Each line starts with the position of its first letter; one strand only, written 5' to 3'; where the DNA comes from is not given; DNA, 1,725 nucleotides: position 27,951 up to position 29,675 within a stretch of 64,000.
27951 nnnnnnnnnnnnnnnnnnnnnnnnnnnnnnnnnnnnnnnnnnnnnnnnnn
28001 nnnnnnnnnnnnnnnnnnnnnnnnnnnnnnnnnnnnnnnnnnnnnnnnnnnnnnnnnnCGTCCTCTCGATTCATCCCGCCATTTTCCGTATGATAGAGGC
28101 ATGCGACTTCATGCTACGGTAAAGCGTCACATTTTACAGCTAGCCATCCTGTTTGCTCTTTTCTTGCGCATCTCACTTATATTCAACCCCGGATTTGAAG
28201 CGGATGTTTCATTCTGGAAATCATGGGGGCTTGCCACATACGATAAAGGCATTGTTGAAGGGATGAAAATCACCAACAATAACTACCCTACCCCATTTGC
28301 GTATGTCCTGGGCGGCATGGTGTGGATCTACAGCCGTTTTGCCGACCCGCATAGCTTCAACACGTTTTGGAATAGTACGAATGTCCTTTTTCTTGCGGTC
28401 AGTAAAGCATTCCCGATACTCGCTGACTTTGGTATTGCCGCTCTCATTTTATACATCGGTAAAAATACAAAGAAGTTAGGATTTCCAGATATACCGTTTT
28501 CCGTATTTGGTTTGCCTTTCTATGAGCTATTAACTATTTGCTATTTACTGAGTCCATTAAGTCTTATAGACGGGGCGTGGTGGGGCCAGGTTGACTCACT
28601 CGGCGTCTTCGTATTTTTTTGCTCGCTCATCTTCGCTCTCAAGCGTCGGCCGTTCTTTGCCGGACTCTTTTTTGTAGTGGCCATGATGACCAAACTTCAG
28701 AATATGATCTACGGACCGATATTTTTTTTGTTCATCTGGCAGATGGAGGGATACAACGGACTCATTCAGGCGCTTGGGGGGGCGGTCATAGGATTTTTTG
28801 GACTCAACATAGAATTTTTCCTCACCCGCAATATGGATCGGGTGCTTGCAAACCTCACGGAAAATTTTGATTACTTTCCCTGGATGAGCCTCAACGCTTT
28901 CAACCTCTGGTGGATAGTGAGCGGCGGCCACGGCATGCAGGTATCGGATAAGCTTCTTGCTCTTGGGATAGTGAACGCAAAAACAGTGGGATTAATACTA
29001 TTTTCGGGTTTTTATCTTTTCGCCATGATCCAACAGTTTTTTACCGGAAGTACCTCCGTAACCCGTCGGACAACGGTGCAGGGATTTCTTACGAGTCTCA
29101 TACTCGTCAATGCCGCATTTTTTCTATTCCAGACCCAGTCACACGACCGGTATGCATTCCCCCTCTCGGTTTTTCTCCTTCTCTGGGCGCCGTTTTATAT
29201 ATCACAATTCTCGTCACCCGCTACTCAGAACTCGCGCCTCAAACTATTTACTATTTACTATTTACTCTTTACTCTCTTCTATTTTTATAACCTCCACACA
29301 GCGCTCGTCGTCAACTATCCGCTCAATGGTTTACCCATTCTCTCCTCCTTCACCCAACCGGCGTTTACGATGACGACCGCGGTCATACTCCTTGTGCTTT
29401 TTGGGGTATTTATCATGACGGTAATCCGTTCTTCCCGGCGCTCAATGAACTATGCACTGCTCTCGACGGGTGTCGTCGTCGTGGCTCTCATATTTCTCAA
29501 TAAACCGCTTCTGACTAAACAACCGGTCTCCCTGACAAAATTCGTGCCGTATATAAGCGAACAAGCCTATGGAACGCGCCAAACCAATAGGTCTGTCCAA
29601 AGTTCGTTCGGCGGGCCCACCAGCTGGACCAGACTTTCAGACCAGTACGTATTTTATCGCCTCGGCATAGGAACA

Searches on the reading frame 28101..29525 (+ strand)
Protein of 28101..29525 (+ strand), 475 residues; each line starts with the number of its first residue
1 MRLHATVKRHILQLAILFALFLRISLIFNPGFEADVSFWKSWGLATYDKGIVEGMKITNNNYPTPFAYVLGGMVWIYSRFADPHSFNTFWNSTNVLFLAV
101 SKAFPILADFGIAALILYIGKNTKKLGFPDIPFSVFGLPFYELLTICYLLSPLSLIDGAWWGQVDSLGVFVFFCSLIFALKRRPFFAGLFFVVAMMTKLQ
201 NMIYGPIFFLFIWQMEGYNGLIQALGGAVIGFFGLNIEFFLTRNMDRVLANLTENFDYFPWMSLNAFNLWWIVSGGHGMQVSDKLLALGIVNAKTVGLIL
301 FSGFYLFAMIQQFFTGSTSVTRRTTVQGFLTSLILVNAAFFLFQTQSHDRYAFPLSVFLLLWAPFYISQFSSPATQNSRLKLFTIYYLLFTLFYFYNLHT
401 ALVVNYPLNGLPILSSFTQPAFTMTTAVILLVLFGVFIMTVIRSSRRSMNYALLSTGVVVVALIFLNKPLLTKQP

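Call 29: search_protein_representatives(protein=window:28101-29525:+)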
Query: 475 residues. Proteins with E-value up to 0.001 (for the whole library): 1518; up to 1e-10: 437; up to 1e-30: 35. The best 150 are listed.
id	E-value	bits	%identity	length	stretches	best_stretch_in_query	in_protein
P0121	1.9e-149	515.0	57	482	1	13-475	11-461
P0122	1.7e-133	462.4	51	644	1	15-455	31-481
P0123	4.3e-126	438.0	52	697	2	8-312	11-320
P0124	3.5e-115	402.0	58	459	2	9-312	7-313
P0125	5.0e-102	358.7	69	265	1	107-366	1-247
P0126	1.2e-85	304.7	47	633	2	143-440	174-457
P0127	1.1e-83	298.2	44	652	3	136-382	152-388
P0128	3.1e-82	293.4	45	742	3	140-378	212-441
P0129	1.4e-72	261.6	37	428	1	14-444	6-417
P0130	2.3e-69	250.9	42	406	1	14-451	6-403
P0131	1.4e-68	248.4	42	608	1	19-445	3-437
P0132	8.2e-62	226.1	57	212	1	13-203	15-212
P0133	5.9e-58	213.3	43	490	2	142-358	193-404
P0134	6.8e-57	209.8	38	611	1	14-475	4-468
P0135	6.7e-51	190.1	34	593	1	14-437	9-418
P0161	2.5e-26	109.0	28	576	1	14-444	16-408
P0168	8.9e-23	97.3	27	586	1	12-361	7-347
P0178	4.4e-20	88.5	29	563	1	9-460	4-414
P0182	1.2e-19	87.1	26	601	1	14-467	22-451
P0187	7.9e-19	84.3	27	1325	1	14-464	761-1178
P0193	1.9e-18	83.0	28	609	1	12-363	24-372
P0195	2.6e-18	82.6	29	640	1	13-363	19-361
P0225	2.9e-16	75.9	31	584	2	147-357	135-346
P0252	1.9e-15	73.2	29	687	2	14-273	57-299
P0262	4.4e-15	72.0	31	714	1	147-364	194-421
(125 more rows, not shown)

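Call 31: search_protein_families(library=pfam, alignment_id=A2, max_evalue=0.001)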
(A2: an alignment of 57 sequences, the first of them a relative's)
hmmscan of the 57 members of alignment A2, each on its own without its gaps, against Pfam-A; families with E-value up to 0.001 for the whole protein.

A. member 1, P0122 (644 aa): 1 family
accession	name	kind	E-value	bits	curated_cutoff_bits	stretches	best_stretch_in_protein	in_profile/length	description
PF08305.17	NPCBM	-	3.3e-32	111.8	23.9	1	515-640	16-134/137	NPCBM/NEW2 domain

B. families by the number of members that match (of 57 scanned): 11 families
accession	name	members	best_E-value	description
PF08305.17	NPCBM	30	1.5e-42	NPCBM/NEW2 domain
PF09594.16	GT87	21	3.5e-19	Glycosyltransferase family 87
PF03155.21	Alg6_Alg8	11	4.8e-12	ALG6, ALG8 glycosyltransferase family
PF13231.12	PMT_2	6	1.4e-12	Dolichyl-phosphate-mannose-protein mannosyltransferase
PF06728.19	PIG-U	6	2e-09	GPI transamidase subunit PIG-U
PF05208.19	ALG3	4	4.1e-06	ALG3 protein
PF04138.20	GtrA_DPMS_TM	2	1.8e-20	GtrA/DPMS, transmembrane domain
PF11028.14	TMEM260-like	1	3.7e-34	Protein O-mannosyl-transferase TMEM260-like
PF15971.10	Mannosyl_trans4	1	7.3e-05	DolP-mannose mannosyltransferase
PF05007.19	Mannosyl_trans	1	0.00014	Mannosyltransferase (PIG-M)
PF02516.20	STT3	1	0.00019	Oligosaccharyl transferase STT3, N-terminal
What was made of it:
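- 28101..29504 (+): Polytopic GT-C-fold transferase domain (aa 1-468), about 13 TM helices, N-terminus cytoplasmic. Relatives match Pfam GT87 (21/57) and Alg6_Alg8 (11/57) (call 31).
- On GT87 (Pfam PF09594, PimE-like): 21/57 wider relatives match at E<=1e-3 (call 31).
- Six of 57 relatives match Pfam PIG-U (call 31).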

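Call 35: list_cluster_members(proteins=[P0168, P0178, P0182, P0187, P0193, P0195, P0225, P0252, P0262, P0161])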
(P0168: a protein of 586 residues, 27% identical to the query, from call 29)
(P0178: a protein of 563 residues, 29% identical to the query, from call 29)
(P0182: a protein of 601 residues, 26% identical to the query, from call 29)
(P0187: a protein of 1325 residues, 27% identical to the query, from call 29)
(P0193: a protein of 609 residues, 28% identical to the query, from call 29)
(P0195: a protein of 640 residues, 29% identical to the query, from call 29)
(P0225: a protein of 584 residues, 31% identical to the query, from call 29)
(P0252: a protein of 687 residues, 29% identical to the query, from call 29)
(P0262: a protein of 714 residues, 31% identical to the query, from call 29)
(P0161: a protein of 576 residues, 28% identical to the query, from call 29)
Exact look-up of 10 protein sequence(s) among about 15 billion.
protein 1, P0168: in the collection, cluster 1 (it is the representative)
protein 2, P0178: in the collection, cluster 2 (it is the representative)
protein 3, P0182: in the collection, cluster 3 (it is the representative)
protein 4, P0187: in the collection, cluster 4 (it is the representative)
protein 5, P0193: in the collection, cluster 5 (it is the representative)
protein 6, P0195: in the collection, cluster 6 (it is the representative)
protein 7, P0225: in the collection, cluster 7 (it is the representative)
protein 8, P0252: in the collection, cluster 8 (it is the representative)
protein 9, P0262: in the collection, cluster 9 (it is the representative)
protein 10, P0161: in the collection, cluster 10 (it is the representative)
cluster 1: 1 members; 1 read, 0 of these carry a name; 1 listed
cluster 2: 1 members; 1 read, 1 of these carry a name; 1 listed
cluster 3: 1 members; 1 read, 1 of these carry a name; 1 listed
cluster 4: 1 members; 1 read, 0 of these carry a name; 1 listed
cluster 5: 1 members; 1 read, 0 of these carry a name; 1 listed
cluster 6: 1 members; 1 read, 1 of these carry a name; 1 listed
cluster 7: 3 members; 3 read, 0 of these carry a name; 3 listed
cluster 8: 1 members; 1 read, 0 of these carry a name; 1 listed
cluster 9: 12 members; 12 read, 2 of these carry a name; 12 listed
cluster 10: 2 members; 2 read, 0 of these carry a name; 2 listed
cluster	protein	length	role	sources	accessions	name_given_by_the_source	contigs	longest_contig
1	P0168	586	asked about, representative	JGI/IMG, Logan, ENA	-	-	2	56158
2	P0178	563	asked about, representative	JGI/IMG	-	Gpi18-like mannosyltransferase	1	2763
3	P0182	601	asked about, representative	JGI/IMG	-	Gpi18-like mannosyltransferase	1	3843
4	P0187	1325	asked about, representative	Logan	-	-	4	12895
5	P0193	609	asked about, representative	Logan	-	-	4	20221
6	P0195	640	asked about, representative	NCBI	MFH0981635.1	MAG: NPCBM/NEW2 domain-containing protein [Planctomycetota bacterium]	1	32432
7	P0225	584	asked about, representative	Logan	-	-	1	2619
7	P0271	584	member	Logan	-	-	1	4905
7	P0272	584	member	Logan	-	-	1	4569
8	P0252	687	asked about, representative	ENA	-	-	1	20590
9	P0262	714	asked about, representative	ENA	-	-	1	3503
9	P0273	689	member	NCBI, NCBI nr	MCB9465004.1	MAG: NPCBM/NEW2 domain-containing protein [Candidatus Eisenbacteria bacterium] | NPCBM/NEW2 domain-containing protein [Candidatus Eisenbacteria bacterium]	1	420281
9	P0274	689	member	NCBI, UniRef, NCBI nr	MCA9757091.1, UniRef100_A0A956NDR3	MAG: NPCBM/NEW2 domain-containing protein [Candidatus Eisenbacteria bacterium] | NPCBM/NEW2 domain-containing protein n=1 Tax=Eiseniibacteriota bacterium TaxID=2212470 ... | NPCBM/NEW2 domain-containing protein [Candidatus Eisenbacteria bacterium]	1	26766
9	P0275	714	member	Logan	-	-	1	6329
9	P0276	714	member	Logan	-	-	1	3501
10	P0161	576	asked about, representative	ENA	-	-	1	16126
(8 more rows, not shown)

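Call 45: search_solved_structures(query=A3, max_evalue=10, show_alignments=3)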
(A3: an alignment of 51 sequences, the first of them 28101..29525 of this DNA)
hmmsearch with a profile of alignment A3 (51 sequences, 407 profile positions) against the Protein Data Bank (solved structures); distinct sequences matched with E-value up to 10: 2.
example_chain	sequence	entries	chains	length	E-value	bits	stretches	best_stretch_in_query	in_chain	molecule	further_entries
23gf_B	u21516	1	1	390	2.8e-13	52.8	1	89-212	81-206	GPI mannosyltransferase 1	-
23gx_B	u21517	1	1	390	2.8e-13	52.8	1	89-212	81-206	GPI mannosyltransferase 1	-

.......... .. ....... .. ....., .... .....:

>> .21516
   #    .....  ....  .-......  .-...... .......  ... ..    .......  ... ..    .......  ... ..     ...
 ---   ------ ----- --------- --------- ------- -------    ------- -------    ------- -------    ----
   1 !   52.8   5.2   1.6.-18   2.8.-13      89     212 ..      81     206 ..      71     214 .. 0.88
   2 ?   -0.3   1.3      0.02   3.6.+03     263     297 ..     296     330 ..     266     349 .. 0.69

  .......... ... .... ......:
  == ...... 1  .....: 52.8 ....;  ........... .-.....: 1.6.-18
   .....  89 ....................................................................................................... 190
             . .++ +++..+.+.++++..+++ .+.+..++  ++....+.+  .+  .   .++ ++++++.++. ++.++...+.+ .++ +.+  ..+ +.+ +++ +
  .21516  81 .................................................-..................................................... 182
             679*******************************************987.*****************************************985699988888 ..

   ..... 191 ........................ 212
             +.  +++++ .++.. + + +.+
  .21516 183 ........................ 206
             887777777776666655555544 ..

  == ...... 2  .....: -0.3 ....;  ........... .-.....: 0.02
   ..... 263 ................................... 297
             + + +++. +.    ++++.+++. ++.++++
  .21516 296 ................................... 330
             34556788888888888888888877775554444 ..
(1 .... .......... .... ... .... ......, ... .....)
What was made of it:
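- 28101..29504 (+): Family profile vs PDB: GPI mannosyltransferase I E=2.8e-13 (call 45).
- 28686..28718 (+): Conserved motif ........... (aa 196-206). Lies within the stretch aligned to GPI mannosyltransferase I (call 45).
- On GT-C fold glycosyltransferase superfamily: Profile hit to GPI mannosyltransferase I E=2.8e-13 (call 45).
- The sequence-level relatives are real enzymes (GPI mannosyltransferase I, E=2.8e-13, call 45).
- Tried and rejected: Only the broader profile A3 did (call 45).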
